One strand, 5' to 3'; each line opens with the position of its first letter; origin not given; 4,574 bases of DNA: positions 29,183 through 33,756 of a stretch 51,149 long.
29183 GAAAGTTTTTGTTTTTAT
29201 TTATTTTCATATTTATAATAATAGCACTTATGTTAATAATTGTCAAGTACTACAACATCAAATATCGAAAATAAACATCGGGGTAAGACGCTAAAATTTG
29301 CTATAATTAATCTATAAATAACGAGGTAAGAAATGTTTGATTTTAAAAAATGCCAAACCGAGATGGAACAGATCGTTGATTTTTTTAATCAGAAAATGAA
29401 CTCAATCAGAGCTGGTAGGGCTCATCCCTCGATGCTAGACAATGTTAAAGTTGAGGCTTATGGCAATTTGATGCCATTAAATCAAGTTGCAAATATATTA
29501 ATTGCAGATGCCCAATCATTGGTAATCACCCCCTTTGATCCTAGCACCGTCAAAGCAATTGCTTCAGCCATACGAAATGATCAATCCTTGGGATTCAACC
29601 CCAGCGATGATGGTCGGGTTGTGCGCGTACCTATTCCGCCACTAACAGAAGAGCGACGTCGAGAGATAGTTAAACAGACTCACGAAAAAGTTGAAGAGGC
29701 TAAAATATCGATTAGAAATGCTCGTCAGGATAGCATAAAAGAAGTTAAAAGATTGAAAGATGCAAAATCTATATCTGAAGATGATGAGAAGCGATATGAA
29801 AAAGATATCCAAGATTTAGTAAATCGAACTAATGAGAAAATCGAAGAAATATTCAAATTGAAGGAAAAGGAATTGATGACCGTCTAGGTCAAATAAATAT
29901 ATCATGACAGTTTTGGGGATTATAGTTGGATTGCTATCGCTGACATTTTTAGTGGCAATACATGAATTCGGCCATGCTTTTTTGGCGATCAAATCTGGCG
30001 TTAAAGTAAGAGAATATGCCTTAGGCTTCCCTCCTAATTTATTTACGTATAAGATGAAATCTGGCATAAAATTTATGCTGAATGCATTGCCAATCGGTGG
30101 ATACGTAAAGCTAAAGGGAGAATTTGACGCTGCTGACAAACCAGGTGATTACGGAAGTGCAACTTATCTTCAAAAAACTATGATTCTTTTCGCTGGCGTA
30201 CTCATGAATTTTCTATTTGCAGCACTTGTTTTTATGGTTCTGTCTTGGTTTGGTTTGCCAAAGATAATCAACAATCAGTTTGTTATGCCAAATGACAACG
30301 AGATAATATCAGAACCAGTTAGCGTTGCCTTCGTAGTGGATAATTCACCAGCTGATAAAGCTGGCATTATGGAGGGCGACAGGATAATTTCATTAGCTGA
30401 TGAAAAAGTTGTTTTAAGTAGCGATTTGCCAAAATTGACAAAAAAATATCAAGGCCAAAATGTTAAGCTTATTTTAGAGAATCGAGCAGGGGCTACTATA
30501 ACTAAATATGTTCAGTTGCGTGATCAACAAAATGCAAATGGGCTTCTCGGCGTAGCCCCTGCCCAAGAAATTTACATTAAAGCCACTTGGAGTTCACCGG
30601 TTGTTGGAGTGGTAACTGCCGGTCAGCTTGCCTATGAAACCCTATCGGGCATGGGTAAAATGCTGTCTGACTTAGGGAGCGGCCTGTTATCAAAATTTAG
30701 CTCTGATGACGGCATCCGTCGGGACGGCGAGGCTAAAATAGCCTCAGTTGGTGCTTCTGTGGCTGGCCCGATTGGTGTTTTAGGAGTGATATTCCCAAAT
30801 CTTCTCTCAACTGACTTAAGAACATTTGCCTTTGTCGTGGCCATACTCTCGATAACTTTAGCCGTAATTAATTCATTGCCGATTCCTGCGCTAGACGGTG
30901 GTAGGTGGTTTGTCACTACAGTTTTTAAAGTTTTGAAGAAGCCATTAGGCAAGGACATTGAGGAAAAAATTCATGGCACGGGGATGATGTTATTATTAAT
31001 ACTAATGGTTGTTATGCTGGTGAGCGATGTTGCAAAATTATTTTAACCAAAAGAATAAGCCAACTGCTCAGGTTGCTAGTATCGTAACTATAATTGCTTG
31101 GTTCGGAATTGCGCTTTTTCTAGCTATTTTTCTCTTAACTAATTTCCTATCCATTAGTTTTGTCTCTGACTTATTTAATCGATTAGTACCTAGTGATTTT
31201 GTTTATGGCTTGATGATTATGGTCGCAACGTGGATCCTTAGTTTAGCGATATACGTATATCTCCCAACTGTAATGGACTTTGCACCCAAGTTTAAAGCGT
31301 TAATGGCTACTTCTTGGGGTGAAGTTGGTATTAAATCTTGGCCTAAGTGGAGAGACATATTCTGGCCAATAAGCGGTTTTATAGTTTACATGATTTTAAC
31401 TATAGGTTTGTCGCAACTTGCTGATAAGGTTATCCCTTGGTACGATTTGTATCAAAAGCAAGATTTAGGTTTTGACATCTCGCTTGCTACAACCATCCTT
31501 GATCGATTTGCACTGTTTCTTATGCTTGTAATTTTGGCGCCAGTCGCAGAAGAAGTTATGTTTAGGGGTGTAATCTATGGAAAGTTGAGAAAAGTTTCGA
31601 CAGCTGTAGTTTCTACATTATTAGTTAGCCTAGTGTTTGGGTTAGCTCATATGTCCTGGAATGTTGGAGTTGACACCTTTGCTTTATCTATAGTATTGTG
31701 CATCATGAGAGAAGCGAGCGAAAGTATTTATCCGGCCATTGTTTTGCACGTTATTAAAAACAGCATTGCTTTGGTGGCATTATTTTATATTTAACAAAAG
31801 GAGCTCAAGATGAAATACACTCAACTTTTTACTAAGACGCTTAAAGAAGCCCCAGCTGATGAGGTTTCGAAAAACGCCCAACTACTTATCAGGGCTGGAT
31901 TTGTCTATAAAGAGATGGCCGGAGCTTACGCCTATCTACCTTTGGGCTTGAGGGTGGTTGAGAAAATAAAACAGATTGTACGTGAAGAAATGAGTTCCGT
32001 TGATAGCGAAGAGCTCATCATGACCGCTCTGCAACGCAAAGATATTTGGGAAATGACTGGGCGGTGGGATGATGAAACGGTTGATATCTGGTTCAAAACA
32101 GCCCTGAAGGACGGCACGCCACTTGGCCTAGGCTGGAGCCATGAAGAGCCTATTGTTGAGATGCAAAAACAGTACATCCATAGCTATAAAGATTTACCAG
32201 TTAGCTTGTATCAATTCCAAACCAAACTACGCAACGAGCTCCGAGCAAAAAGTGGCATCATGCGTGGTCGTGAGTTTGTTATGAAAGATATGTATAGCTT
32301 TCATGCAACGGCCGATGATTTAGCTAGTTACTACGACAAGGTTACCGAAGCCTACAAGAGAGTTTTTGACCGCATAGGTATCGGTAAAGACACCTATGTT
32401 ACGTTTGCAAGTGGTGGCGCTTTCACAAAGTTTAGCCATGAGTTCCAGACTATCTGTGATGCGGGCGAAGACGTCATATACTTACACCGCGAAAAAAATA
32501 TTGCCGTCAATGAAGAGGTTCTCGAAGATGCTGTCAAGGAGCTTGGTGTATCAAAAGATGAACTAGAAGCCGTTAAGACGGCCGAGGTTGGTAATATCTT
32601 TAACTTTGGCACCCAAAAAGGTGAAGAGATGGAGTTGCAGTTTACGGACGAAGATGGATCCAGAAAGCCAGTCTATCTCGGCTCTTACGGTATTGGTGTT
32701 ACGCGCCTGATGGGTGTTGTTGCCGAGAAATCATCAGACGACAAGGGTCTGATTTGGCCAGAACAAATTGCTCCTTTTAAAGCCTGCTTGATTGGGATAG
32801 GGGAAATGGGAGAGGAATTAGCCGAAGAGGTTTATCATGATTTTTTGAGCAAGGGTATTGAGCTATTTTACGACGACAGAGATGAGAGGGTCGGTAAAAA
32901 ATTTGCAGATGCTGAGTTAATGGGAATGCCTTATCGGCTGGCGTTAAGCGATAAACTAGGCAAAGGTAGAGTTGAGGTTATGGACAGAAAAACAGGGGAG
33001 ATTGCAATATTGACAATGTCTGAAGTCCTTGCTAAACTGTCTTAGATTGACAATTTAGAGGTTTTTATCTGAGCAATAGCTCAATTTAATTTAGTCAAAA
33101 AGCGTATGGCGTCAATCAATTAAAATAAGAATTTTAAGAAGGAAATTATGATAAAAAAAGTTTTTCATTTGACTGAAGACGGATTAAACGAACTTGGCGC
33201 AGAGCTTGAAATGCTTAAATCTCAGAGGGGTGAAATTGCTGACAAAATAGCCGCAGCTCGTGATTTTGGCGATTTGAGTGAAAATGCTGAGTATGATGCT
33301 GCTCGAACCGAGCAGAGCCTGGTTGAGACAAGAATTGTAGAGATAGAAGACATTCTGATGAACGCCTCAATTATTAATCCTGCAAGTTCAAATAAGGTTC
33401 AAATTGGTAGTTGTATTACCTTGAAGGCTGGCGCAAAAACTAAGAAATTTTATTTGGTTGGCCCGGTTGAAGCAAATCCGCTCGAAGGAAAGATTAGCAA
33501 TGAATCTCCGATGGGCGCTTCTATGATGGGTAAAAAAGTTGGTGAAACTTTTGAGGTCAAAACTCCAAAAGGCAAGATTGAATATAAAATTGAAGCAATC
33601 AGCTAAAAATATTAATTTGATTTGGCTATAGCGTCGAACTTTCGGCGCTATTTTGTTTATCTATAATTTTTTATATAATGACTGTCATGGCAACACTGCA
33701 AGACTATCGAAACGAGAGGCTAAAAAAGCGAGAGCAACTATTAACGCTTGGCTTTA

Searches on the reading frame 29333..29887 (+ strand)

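Call 58: search_protein_families(library=pfam, proteins=[window:29333-29887:+], max_evalue=0.001)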
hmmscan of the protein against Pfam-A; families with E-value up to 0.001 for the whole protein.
window:29333-29887:+ (184 aa): 1 family
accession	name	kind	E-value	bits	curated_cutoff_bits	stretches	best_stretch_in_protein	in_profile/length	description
PF01765.24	RRF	-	1.6e-61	207.3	29.7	1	19-182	2-164/164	Ribosome recycling factor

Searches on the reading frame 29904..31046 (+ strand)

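Call 58: search_protein_families(library=pfam, proteins=[window:29904-31046:+], max_evalue=0.001)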
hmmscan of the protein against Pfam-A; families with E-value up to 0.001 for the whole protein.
window:29904-31046:+ (380 aa): 4 families
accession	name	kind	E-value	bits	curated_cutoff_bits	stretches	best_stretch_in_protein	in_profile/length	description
PF02163.28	Peptidase_M50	-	6.9e-40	137.2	27.2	1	10-367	3-221/221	Peptidase family M50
PF13180.12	PDZ_2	-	4.8e-06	27.2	27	1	138-189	13-65/80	PDZ domain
PF17820.7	PDZ_6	-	4.3e-05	23.6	27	1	144-179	5-37/54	PDZ domain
PF00595.29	PDZ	-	0.00014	22.6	23.2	1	130-170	20-58/81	PDZ domain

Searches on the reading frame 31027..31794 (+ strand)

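Call 58: search_protein_families(library=pfam, proteins=[window:31027-31794:+], max_evalue=0.001)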
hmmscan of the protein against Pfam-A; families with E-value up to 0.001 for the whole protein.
window:31027-31794:+ (255 aa): 1 family
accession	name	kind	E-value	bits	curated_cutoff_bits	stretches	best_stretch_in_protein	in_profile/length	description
PF02517.21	Rce1-like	-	7.2e-19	68.3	22.4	1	161-246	5-92/93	Type II CAAX prenyl endopeptidase Rce1-like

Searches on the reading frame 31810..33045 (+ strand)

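Call 58: search_protein_families(library=pfam, proteins=[window:31810-33045:+], max_evalue=0.001)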
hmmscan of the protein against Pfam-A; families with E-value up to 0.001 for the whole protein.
window:31810-33045:+ (411 aa): 2 families
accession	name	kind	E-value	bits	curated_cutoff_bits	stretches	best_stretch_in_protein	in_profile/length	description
PF00587.30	tRNA-synt_2b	-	8.6e-28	98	29.3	1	104-307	10-178/179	tRNA synthetase class II core domain (G, H, P, S and T)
PF03129.25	HGTP_anticodon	-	1.1e-13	51.5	21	1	326-410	3-91/94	Anticodon binding domain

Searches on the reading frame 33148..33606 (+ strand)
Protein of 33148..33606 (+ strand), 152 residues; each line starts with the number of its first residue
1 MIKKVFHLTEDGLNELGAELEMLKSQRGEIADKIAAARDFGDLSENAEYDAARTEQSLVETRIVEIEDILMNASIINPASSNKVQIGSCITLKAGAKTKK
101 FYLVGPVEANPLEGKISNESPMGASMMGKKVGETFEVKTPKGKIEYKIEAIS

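Call 58: search_protein_families(library=pfam, proteins=[window:33148-33606:+], max_evalue=0.001)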
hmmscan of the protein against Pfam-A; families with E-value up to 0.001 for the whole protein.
window:33148-33606:+ (152 aa): 2 families
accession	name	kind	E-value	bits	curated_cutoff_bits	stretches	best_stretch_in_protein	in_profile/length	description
PF03449.20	GreA_GreB_N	-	3.5e-24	85.2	24.5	1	8-75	3-71/71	Transcription elongation factor, N-terminal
PF01272.25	GreA_GreB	-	4.4e-23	81.5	26.9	1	80-152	2-76/77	Transcription elongation factor, GreA/GreB, C-term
